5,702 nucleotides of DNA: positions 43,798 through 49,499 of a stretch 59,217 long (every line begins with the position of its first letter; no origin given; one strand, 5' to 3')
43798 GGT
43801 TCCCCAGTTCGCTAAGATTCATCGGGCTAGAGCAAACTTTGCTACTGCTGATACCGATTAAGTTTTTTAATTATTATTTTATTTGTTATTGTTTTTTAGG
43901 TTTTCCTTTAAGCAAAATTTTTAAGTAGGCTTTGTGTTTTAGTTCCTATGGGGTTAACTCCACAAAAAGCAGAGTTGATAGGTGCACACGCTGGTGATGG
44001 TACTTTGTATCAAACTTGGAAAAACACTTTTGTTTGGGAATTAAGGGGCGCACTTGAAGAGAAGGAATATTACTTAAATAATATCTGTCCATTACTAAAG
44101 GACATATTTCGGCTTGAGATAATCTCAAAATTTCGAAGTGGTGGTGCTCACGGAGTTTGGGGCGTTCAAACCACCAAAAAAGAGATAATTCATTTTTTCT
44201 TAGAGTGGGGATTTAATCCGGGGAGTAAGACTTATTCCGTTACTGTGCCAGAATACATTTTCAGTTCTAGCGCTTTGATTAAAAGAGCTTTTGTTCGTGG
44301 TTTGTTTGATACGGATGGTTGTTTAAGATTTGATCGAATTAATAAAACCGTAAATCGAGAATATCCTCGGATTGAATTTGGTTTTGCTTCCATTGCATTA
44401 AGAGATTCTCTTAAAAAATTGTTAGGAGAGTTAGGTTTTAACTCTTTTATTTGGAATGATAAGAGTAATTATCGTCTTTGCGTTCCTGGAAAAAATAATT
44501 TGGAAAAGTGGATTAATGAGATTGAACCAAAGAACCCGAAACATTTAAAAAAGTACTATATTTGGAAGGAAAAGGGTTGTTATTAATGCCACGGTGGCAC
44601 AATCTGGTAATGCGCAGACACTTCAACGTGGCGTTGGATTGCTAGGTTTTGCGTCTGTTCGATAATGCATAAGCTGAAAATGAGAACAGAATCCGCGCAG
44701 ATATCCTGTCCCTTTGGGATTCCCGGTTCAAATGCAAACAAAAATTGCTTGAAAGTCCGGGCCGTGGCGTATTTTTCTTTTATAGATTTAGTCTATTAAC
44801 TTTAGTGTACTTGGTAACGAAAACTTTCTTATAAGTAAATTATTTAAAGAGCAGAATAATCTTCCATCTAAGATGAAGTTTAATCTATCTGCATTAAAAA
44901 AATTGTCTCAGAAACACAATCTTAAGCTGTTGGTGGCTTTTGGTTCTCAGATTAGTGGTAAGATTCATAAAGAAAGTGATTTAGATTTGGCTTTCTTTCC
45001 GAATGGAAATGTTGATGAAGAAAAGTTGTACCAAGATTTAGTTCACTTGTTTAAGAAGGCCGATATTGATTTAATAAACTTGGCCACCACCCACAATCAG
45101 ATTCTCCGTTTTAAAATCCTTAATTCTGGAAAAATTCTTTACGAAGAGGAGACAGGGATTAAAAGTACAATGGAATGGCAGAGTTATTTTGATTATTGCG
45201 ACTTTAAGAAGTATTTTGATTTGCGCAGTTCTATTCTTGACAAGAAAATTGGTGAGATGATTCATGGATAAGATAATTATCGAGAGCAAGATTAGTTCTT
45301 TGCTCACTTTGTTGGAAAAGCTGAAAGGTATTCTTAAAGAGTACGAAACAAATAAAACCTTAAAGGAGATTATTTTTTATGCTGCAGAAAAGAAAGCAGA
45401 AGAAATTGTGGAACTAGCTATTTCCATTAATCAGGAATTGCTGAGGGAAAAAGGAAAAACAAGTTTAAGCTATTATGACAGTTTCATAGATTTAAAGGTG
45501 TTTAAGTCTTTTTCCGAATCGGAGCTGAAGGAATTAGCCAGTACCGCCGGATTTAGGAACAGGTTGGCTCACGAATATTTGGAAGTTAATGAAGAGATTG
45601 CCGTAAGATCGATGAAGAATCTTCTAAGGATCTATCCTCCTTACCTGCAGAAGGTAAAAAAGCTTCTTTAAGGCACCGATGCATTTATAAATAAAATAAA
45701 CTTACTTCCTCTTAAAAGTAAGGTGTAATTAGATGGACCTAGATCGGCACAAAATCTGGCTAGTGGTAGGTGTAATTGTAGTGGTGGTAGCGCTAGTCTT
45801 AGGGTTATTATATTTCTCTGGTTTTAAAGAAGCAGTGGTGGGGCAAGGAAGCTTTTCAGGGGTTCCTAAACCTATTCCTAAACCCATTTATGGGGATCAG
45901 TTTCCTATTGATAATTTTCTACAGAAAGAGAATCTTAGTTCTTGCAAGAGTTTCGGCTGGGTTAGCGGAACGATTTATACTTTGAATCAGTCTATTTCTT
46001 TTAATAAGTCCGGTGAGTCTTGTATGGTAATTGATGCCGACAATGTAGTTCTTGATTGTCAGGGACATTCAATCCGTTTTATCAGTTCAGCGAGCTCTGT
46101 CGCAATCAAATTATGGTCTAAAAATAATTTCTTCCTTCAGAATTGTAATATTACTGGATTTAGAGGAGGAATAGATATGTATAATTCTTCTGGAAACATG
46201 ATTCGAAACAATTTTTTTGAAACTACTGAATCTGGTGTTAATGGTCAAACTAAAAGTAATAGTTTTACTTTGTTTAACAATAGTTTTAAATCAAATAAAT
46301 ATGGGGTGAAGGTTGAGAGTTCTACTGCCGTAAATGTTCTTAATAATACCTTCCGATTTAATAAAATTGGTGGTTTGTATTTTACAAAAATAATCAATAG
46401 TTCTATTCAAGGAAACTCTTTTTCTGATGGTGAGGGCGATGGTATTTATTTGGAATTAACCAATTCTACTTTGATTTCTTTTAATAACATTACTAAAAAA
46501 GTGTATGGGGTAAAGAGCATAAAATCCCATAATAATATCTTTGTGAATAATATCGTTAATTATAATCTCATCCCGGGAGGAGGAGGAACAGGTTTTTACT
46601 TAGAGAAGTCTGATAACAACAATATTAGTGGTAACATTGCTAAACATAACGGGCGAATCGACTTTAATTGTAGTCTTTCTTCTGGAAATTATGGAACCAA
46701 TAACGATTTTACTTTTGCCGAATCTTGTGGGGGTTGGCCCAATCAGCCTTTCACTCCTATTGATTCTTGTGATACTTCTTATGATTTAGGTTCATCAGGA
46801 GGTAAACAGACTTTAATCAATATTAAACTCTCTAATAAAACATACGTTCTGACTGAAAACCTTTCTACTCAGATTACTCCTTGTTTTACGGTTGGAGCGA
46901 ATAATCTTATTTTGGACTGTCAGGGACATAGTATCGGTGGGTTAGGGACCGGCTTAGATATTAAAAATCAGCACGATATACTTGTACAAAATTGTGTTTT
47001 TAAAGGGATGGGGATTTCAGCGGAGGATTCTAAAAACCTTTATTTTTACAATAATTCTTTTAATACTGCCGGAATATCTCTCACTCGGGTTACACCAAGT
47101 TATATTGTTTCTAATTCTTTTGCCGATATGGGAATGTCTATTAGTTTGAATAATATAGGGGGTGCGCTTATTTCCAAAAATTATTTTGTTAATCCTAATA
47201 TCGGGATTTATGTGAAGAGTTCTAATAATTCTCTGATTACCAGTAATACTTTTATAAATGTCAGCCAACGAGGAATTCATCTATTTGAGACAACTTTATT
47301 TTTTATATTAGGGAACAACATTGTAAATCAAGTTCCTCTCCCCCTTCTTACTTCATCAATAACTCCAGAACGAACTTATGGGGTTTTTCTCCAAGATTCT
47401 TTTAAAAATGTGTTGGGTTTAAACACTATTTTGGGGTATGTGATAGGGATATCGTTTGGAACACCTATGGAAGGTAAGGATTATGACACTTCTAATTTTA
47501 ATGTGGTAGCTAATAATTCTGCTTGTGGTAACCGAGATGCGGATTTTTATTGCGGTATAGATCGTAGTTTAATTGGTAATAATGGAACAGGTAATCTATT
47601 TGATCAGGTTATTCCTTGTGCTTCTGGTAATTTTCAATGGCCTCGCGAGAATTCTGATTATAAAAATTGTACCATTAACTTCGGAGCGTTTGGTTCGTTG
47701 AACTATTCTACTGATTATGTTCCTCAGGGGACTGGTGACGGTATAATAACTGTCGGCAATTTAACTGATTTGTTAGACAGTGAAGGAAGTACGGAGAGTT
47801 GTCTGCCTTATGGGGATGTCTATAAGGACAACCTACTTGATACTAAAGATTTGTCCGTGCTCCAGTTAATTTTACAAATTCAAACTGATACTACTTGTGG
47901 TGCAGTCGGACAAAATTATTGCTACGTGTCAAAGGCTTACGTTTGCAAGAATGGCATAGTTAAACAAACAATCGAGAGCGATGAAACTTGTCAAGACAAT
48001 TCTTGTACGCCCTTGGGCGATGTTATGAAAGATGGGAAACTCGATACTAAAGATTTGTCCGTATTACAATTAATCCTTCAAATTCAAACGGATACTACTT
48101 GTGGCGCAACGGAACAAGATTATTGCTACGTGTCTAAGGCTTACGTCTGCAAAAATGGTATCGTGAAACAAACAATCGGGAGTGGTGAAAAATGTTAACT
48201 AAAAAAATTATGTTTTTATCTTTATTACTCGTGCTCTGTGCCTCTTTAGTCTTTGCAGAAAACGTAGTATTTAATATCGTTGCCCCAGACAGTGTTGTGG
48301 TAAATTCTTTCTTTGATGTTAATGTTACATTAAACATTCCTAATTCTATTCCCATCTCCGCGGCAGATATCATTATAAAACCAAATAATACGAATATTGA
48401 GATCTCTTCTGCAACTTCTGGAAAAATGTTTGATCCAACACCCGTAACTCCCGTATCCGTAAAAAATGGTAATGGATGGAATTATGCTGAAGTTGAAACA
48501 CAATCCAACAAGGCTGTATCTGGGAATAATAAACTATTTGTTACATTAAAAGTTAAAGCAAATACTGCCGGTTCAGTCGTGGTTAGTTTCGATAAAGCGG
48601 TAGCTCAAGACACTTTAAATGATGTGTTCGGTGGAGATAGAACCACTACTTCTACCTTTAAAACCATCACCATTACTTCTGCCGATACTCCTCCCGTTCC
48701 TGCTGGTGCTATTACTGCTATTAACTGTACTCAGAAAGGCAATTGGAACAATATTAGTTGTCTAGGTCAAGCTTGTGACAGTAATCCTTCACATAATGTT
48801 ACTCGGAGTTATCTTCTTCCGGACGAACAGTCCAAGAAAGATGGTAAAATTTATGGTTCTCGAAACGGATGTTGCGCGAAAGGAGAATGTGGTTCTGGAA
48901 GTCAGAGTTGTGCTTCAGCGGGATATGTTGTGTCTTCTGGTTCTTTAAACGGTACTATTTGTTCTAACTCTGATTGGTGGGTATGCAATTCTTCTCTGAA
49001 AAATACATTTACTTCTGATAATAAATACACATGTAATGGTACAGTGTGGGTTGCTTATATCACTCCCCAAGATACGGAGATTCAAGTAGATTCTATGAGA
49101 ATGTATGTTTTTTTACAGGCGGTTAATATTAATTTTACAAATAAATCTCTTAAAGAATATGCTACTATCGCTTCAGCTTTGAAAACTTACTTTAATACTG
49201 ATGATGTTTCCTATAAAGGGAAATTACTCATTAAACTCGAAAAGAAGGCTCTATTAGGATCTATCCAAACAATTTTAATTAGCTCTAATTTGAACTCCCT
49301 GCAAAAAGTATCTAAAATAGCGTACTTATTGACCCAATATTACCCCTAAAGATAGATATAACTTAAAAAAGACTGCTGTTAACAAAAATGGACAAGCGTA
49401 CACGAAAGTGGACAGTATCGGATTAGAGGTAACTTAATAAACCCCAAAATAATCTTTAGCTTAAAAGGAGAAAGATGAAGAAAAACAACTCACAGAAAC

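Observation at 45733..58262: Cellulosome-style cohesin/dockerin-like surface-protein locus in an archaeal-type small genome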

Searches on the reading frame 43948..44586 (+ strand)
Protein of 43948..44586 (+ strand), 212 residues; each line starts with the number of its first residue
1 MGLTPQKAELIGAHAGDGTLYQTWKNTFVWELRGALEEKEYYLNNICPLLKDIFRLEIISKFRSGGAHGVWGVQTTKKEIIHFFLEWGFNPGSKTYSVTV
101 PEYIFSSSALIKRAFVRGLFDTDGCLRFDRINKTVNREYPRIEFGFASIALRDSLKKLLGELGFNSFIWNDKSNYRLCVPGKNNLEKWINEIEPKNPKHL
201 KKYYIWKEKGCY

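Call 73: search_protein_families(library=pfam, proteins=[window:43948-44586:+], max_evalue=0.01)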
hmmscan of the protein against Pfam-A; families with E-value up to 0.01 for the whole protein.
window:43948-44586:+ (212 aa): 1 family
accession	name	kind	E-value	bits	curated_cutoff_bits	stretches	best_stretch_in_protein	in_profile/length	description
PF14528.11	LAGLIDADG_3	-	9.3e-09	35.9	22.5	1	112-192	3-81/82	LAGLIDADG-like domain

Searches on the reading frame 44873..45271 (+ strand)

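Call 73: search_protein_families(library=pfam, proteins=[window:44873-45271:+], max_evalue=0.01)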
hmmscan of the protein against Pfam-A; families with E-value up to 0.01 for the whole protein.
window:44873-45271:+ (132 aa): 3 families
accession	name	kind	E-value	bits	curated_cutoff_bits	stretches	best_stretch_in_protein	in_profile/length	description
PF18765.7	Polbeta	-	4.3e-15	56.1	26.9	1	9-93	4-91/93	Polymerase beta, Nucleotidyltransferase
PF01909.29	NTP_transf_2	-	5.5e-06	27.1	21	1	8-82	5-86/93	Nucleotidyltransferase domain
PF22600.2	MTPAP-like_central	-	0.0044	17.5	27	1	12-47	34-69/139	Poly(A) RNA polymerase, mitochondrial-like, central palm domain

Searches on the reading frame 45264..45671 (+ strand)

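Call 73: search_protein_families(library=pfam, proteins=[window:45264-45671:+], max_evalue=0.01)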
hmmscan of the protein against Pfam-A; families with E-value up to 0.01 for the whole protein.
window:45264-45671:+ (135 aa): 1 family
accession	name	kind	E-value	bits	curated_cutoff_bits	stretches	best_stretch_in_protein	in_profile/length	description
PF01934.22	HepT-like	-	1.6e-17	63.8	23.5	1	15-130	3-119/120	Ribonuclease HepT-like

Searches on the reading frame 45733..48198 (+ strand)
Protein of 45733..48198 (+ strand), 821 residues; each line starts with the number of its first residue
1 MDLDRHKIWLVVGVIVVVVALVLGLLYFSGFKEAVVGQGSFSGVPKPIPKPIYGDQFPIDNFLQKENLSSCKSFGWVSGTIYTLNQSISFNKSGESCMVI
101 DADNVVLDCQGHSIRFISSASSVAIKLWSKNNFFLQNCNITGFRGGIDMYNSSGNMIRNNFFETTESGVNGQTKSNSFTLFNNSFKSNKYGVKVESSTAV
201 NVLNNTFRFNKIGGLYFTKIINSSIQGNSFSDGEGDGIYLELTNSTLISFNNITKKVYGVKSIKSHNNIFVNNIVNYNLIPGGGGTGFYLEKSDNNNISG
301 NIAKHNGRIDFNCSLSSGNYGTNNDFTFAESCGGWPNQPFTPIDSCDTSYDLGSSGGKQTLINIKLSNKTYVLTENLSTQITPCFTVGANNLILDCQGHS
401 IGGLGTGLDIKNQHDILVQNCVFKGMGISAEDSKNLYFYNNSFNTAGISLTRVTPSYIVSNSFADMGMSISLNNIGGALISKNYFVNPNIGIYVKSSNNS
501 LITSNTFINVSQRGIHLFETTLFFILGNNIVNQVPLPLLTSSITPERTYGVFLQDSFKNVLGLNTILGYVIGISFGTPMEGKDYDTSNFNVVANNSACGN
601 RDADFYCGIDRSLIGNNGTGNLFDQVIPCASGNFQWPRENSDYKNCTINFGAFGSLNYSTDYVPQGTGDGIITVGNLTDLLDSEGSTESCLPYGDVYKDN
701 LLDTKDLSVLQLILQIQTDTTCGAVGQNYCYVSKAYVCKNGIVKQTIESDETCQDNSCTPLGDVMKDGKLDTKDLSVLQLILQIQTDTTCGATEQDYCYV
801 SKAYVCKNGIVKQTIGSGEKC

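Call 3: search_protein_families(library=pfam, proteins=[window:45733-48198:+], max_evalue=1)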
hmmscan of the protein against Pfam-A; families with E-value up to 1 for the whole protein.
window:45733-48198:+ (821 aa): 6 families
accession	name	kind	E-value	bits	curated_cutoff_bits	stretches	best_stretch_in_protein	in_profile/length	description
PF05048.19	NosD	-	1.1e-28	100.6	23.6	2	120-275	14-169/212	Periplasmic copper-binding protein (NosD)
PF13229.12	Beta_helix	-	2.6e-24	86.1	25.9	4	168-325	2-157/158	Right handed beta helix region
PF03896.21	TRAP_alpha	-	0.0069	16.1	24.7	1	438-525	49-131/180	Translocon-associated protein (TRAP), alpha subunit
PF14607.12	GxDLY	-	0.014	15.6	27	1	109-183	45-115/146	N-terminus of Esterase_SGNH_hydro-type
PF15050.11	SCIMP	-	0.2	12.5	27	1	1-33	1-33/132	SCIMP protein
PF10645.14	Carb_bind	-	0.63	10.8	25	0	728-741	34-47/49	Carbohydrate binding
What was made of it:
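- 45733..48198 (+): P1 (821 aa): leader of the '(D)KHKIWL + TM' type, two right-handed beta-helix blocks, and a C-terminal pair of dockerin-type units. Pfam NosD 1.1e-28 and Beta_helix 2.6e-24 (call 3).
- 46030..47652 (+): P1 beta-helix region (about residues 100-640), two PbH1-type blocks. NosD matches 2 stretches and Beta_helix 4 stretches (call 3).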

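Call 4: search_protein_families(library=ncbifam, proteins=[window:45733-48198:+], max_evalue=1)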
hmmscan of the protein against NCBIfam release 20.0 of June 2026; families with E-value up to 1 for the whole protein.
window:45733-48198:+ (821 aa): 2 families
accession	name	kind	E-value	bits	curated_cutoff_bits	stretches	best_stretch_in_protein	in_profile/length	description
TIGR04247.1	NosD_copper_fam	subfamily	1e-14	53.9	300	2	124-278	129-285/377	nitrous oxide reductase family maturation protein NosD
TIGR03804.1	para_beta_helix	repeat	4.5e-08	32.6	19.45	6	125-160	2-37/44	parallel beta-helix repeat protein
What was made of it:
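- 46030..47652 (+): NCBIfam para_beta_helix repeat matches 6 stretches (call 4).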

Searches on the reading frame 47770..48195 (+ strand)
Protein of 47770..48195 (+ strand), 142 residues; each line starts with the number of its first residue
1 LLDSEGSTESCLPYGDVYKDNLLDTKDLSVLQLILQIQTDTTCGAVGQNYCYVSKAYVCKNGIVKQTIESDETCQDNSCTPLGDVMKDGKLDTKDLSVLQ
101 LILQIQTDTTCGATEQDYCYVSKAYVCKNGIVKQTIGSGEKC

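Call 10: search_protein_families(library=pfam, proteins=[window:47770-48195:+], max_evalue=10)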
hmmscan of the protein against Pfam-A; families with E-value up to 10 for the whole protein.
seq(142 aa): 6 families
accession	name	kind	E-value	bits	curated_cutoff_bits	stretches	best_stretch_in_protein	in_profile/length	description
PF00404.24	Dockerin_1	-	0.054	14.1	22.9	1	82-99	35-52/57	Dockerin type I domain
PF24145.1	K1-lyase_N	-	0.063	13.8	27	1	42-67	34-59/72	K1 capsule-specific polysaccharide lyase, N-terminal domain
PF10645.14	Carb_bind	-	0.16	12.6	25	2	117-130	34-47/49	Carbohydrate binding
PF19776.5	DUF6262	-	0.23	12.1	29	1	53-91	45-82/110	Family of unknown function (DUF6262)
PF22906.1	GULLO2-like_3rd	-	2.4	8.3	27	2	114-132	13-31/40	L-gulonolactone oxidase 2-like, C-terminal domain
PF00713.22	Hirudin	-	8.8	7.2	25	1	41-79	4-39/64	Hirudin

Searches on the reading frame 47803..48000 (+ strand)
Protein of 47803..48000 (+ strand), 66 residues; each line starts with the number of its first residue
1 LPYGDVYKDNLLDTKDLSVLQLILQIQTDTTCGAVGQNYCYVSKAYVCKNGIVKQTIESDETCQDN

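Call 80: find_homologous_proteins(query=A11, max_evalue=0.001)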
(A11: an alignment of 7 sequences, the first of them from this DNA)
Query A11 (7 sequences) (66 aa, profile of the alignment): 1 proteins with E <= 0.001 among 12 candidates.
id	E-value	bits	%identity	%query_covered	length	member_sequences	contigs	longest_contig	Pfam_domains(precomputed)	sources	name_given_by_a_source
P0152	1.1e-17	81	35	70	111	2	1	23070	-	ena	-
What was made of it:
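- Tried and rejected: With the type-A unit alignment it found one 111-aa protein (call 80).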

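Call 81: search_solved_structures(query=A11, max_evalue=1, show_alignments=1)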
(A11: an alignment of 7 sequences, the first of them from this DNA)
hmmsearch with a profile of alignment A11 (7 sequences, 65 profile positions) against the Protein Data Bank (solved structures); distinct sequences matched with E-value up to 1: 26.
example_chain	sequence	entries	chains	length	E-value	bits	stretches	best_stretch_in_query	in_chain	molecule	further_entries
4fl4_A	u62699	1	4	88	7.5e-08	35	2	3-26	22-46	Glycoside hydrolase family 9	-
2mte_A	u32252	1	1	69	2.7e-06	30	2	3-25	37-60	Cellulose 1,4-beta-cellobiosidase (reducing end) CelS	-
1daq_A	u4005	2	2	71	3e-06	29.9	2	3-25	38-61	ENDOGLUCANASE SS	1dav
4cj0_A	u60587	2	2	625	5.8e-06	29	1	2-26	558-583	ENDOGLUCANASE D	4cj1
1clc_A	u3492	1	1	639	6.1e-06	28.9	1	2-26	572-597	ENDOGLUCANASE CELD; EC: 3.2.1.4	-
2y3n_B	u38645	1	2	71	1.2e-05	28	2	2-21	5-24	CELLULOSOMAL FAMILY-48 PROCESSIVE GLYCOSIDE HYDROLASE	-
3ul4_B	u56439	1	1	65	2.9e-05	26.7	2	2-24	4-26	Cellulosome enzyme, dockerin type I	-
6kge_D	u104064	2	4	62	4.2e-05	26.2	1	2-25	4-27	And cellulose-binding endoglucanase family 9 CelL ortholog dockerin domain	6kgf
6kgc_B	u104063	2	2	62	4.9e-05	26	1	2-25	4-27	And cellulose-binding endoglucanase family 9 CelL ortholog dockerin domain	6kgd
2ccl_B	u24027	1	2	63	7.1e-05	25.5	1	2-21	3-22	ENDO-1,4-BETA-XYLANASE Y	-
1ohz_B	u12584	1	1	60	0.0001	24.9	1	4-21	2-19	ENDO-1,4-BETA-XYLANASE Y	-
6kg9_A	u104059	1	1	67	0.00018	24.2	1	2-25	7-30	And cellulose-binding endoglucanase family 9 CelL ortholog dockerin domain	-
2yik_A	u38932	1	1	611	0.00064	22.4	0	3-23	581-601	ENDOGLUCANASE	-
4dh2_B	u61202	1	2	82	0.0077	19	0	3-26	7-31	Dockerin type 1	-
2vn6_B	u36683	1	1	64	0.012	18.3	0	2-26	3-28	ENDOGLUCANASE A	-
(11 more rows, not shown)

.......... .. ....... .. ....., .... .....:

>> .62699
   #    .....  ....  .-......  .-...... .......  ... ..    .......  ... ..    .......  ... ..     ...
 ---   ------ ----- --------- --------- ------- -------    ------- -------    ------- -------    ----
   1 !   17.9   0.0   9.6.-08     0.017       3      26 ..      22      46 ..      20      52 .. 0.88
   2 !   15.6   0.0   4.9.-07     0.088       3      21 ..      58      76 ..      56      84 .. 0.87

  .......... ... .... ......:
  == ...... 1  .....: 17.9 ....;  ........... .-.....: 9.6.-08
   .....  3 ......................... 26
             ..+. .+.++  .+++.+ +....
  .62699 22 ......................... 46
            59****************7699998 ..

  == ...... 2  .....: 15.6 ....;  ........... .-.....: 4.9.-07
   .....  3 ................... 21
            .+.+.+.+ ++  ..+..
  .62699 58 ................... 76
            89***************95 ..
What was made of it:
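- On Dockerin (Pfam PF00404 Dockerin_1): Profile A11: top 19 PDB hits are all dockerins, best 7.5e-8 (call 81).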

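Call 87: find_encoding_contigs(protein=P0152, flank=10000, max_places=3)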
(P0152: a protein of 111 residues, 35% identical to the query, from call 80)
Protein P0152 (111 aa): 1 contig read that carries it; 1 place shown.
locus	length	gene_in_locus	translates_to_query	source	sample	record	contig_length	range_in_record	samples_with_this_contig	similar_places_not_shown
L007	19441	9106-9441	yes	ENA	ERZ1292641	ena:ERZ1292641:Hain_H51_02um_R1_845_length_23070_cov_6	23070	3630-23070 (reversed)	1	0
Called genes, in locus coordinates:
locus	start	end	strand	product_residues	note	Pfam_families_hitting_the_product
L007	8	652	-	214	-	PF03853:YjeF_N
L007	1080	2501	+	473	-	-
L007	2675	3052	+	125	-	PF04472:SepF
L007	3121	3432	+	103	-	PF05016:ParE_toxin, PF15781:ParE-like_toxin (weak)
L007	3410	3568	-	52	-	-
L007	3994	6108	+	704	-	-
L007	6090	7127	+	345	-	-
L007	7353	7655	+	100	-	-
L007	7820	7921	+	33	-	-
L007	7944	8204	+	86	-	-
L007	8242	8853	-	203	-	-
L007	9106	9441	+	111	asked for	-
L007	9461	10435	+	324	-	-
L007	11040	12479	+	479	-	PF01161:PBP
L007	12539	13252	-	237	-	-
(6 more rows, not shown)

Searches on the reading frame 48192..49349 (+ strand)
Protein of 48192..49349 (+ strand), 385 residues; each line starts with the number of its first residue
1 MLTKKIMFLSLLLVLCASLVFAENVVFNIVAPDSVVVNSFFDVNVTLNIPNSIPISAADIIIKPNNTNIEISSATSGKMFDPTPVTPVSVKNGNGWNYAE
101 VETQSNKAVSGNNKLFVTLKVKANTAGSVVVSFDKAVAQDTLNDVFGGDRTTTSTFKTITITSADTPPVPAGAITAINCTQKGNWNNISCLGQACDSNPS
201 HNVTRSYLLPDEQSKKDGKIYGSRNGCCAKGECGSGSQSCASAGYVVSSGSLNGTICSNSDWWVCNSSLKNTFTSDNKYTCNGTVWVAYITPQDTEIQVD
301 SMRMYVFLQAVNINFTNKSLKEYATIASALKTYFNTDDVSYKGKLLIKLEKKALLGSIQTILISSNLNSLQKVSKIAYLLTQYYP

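Call 3: search_protein_families(library=pfam, proteins=[window:48192-49349:+], max_evalue=1)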
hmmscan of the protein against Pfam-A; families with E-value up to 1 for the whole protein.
window:48192-49349:+ (385 aa): 2 families
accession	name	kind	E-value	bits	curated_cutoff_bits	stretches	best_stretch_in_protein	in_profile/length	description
PF00963.24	Cohesin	-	0.0085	16.7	24.1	1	34-144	10-125/139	Cohesin domain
PF00913.24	Trypan_glycop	-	0.038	13.7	22.1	1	300-383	287-366/367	Trypanosome variant surface glycoprotein (A-type)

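Call 4: search_protein_families(library=ncbifam, proteins=[window:48192-49349:+], max_evalue=1)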
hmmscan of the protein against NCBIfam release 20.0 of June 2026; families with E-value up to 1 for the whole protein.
window:48192-49349:+ (385 aa): 0 families

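Call 42: find_homologous_proteins(query=window:48192-49349:+, max_evalue=0.001)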
Query window:48192-49349:+ (385 aa): 1 proteins with E <= 0.001 among 6239 candidates.
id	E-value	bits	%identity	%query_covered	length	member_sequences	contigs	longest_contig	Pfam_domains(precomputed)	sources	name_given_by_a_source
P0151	3.1e-250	848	100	100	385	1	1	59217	-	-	-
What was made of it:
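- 48192..49349 (+): P2 (385 aa): short signal peptide, beta-rich N-module, Cys-rich region, and an amphipathic C-terminal tail. No relatives found in the word-index search apart from itself (call 42).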
